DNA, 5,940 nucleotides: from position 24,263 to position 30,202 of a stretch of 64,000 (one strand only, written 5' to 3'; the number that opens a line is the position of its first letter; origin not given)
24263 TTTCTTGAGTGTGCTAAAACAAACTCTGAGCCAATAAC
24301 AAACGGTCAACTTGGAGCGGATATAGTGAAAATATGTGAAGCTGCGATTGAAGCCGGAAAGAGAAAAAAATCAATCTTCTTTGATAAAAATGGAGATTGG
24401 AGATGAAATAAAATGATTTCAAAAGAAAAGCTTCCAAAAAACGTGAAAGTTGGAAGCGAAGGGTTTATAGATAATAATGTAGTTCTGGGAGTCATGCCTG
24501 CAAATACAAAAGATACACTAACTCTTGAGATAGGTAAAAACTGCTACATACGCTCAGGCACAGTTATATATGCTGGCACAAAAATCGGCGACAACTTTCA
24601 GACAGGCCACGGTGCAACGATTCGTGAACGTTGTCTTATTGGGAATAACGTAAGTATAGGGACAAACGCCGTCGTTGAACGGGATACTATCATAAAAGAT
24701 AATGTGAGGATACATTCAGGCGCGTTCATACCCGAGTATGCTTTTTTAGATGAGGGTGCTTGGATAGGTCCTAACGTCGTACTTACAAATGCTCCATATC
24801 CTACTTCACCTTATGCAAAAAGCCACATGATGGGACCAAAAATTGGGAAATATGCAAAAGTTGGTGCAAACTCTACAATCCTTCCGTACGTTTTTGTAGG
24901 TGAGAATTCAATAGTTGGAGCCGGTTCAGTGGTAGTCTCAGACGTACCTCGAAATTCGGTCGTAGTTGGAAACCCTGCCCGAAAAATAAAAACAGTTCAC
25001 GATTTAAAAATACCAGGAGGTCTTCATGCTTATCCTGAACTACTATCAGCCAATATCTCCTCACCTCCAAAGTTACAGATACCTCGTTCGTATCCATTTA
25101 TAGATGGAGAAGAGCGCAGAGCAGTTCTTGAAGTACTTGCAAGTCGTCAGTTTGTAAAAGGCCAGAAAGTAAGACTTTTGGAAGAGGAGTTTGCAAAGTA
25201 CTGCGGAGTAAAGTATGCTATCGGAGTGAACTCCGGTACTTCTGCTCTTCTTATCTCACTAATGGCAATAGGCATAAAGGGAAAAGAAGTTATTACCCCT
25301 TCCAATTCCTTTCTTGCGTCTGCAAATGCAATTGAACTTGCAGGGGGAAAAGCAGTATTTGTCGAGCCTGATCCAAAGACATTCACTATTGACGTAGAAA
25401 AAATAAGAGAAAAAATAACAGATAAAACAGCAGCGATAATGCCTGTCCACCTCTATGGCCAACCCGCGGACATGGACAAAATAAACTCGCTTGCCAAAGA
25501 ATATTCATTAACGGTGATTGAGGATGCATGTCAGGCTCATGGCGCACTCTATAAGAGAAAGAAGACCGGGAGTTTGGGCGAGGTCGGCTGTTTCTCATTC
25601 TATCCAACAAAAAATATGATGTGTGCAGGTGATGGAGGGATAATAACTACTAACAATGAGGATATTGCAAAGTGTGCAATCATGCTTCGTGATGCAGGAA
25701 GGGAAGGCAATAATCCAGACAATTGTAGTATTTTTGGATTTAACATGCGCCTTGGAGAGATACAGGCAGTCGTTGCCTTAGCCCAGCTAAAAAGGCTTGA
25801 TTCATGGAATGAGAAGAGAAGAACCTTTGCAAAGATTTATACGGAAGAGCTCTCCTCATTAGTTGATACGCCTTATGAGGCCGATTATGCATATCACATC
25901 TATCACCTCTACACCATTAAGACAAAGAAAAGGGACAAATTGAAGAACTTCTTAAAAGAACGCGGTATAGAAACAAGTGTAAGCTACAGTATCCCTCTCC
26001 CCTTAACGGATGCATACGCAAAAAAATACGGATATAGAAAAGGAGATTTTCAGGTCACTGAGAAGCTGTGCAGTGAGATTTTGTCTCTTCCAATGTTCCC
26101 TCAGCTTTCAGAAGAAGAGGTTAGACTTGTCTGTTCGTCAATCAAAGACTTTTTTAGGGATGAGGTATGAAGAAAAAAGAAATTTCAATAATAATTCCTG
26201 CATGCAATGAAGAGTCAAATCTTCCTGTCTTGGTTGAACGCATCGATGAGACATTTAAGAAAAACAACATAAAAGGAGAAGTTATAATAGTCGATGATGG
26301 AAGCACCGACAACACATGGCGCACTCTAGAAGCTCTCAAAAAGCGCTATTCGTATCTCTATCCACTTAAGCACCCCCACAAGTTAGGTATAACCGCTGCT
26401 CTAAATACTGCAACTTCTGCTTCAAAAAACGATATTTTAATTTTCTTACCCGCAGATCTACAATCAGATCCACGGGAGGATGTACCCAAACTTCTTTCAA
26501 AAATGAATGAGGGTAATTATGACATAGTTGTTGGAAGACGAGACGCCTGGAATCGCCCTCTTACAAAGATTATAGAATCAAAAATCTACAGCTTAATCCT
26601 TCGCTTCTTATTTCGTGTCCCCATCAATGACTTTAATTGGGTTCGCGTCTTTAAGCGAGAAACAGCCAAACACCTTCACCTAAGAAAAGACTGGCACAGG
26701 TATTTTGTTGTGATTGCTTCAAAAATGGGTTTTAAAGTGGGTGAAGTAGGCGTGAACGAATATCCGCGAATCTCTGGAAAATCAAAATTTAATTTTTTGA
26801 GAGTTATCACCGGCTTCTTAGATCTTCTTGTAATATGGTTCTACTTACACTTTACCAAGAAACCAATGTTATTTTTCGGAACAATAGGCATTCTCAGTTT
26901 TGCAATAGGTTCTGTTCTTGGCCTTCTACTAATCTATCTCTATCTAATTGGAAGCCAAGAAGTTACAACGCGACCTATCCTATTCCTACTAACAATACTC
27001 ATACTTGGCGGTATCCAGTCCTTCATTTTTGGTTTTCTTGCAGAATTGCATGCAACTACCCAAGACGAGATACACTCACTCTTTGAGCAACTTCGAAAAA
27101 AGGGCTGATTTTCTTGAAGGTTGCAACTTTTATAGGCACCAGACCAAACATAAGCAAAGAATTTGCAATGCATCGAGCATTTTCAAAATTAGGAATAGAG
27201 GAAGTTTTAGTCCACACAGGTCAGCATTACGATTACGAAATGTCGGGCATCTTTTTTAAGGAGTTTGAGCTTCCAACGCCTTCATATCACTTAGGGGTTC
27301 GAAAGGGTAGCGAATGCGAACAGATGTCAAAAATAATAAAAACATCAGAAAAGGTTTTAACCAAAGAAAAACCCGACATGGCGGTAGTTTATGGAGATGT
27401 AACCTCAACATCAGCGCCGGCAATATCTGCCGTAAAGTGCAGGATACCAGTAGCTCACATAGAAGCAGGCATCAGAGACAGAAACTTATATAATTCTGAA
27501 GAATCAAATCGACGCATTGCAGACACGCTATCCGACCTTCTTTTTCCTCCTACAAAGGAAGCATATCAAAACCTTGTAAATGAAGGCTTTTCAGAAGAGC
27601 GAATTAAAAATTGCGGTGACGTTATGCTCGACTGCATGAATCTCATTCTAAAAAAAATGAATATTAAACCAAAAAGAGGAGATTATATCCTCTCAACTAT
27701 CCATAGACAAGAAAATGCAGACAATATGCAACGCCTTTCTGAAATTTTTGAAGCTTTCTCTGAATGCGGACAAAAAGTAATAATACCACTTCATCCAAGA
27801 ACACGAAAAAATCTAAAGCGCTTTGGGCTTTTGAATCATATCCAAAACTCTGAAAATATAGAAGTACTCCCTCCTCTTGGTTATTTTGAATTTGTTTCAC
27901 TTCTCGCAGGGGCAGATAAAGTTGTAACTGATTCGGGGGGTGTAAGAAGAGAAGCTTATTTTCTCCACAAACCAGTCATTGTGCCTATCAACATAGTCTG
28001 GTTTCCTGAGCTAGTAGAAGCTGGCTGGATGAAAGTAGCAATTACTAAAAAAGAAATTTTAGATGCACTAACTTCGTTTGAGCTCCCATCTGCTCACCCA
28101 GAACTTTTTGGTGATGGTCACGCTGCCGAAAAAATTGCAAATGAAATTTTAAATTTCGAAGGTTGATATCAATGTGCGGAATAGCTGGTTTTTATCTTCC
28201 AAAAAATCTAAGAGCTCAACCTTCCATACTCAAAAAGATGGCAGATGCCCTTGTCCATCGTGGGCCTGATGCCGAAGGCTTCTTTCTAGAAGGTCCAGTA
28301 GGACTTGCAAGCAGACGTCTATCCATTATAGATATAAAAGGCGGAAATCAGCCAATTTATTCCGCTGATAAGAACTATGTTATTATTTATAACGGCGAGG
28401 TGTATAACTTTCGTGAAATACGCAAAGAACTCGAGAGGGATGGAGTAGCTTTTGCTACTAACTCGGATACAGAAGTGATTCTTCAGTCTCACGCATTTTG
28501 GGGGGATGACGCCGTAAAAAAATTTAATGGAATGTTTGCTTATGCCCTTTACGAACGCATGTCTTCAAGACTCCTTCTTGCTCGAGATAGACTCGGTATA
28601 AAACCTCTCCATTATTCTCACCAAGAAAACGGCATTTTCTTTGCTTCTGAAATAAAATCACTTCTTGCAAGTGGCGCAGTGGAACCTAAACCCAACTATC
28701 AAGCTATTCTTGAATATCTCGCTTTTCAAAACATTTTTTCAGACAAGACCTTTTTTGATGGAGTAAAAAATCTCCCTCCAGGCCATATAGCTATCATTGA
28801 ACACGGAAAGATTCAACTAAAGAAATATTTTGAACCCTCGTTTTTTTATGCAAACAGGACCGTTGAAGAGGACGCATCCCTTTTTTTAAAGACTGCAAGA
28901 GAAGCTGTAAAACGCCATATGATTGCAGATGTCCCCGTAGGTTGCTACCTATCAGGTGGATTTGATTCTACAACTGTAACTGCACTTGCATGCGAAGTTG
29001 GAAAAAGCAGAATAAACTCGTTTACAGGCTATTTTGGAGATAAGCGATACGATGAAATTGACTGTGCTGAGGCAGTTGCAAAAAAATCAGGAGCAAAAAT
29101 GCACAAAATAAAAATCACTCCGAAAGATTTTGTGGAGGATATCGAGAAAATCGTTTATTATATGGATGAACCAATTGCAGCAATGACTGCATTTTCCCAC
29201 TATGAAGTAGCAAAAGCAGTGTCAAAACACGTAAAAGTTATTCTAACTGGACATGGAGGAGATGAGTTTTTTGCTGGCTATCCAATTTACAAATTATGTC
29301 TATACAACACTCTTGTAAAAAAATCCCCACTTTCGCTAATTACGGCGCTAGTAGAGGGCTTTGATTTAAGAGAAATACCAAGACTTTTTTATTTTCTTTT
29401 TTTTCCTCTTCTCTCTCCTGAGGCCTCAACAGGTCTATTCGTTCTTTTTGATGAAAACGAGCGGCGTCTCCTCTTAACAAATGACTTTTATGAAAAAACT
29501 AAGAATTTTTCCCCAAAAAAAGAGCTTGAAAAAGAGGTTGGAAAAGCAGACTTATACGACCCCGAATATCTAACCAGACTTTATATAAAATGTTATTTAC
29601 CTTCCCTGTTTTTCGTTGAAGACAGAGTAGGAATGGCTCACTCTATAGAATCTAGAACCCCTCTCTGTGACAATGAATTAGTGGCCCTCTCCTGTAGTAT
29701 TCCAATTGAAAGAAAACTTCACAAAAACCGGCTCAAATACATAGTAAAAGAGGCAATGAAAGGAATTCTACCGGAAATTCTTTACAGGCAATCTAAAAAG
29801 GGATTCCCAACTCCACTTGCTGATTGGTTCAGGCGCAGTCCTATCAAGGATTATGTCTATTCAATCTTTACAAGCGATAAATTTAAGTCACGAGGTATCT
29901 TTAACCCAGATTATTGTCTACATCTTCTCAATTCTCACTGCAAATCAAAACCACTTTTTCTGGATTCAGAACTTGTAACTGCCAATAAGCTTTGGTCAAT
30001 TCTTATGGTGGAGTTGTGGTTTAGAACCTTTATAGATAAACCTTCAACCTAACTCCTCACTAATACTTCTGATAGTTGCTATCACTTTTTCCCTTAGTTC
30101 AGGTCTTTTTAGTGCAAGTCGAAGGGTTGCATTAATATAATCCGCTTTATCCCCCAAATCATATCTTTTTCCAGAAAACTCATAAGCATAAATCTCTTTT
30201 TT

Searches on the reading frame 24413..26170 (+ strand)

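Call 8: search_protein_families(library=pfam, proteins=[window:24413-26170:+], max_evalue=0.00001)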
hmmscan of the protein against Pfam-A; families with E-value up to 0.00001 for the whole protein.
window:24413-26170:+ (585 aa): 5 families
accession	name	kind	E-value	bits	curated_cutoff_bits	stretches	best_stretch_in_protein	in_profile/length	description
PF01041.23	DegT_DnrJ_EryC1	-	9.3e-120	400.6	19.8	1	230-577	3-359/360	DegT/DnrJ/EryC1/StrS aminotransferase family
PF00132.30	Hexapep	-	1.2e-22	79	27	2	74-106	2-34/36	Bacterial transferase hexapeptide (six repeats)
PF25084.1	LbH_EIF2B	-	8.4e-14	51.9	54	2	40-124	12-93/105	EIF2B subunit epsilon LbH domain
PF01212.27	Beta_elim_lyase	-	2.7e-07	30.6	27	1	251-379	32-176/288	Beta-eliminating lyase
PF00155.27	Aminotran_1_2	-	8.1e-07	29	19.7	1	255-339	46-147/361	Aminotransferase class I and II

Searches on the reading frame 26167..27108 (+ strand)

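Call 8: search_protein_families(library=pfam, proteins=[window:26167-27108:+], max_evalue=0.00001)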
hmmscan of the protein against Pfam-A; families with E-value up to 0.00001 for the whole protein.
window:26167-27108:+ (313 aa): 1 family
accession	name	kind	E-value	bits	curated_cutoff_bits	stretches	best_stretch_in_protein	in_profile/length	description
PF00535.33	Glycos_transf_2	-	2.9e-27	96.1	23.3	1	7-141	1-131/168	Glycosyl transferase family 2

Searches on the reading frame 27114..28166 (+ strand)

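Call 8: search_protein_families(library=pfam, proteins=[window:27114-28166:+], max_evalue=0.00001)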
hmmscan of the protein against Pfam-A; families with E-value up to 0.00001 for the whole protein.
window:27114-28166:+ (350 aa): 1 family
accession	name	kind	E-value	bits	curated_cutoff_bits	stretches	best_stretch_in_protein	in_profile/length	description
PF02350.25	Epimerase_2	-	6.2e-85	285.5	30.6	1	27-345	8-346/347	UDP-N-acetylglucosamine 2-epimerase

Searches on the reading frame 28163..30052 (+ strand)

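Call 8: search_protein_families(library=pfam, proteins=[window:28163-30052:+], max_evalue=0.00001)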
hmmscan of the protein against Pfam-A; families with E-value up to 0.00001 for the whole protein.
window:28163-30052:+ (629 aa): 4 families
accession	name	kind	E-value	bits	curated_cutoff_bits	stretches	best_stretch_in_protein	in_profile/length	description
PF00733.27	Asn_synthase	-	6.4e-81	273.2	21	1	246-621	7-354/354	Asparagine synthase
PF13537.11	GATase_7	-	8.8e-45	152.1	25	1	51-169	2-123/123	Glutamine amidotransferase domain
PF13522.11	GATase_6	-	4.7e-41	140.3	27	1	35-163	1-130/130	Glutamine amidotransferase domain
PF06508.19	QueC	-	5.2e-06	26.5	22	1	262-319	5-61/210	Queuosine biosynthesis protein QueC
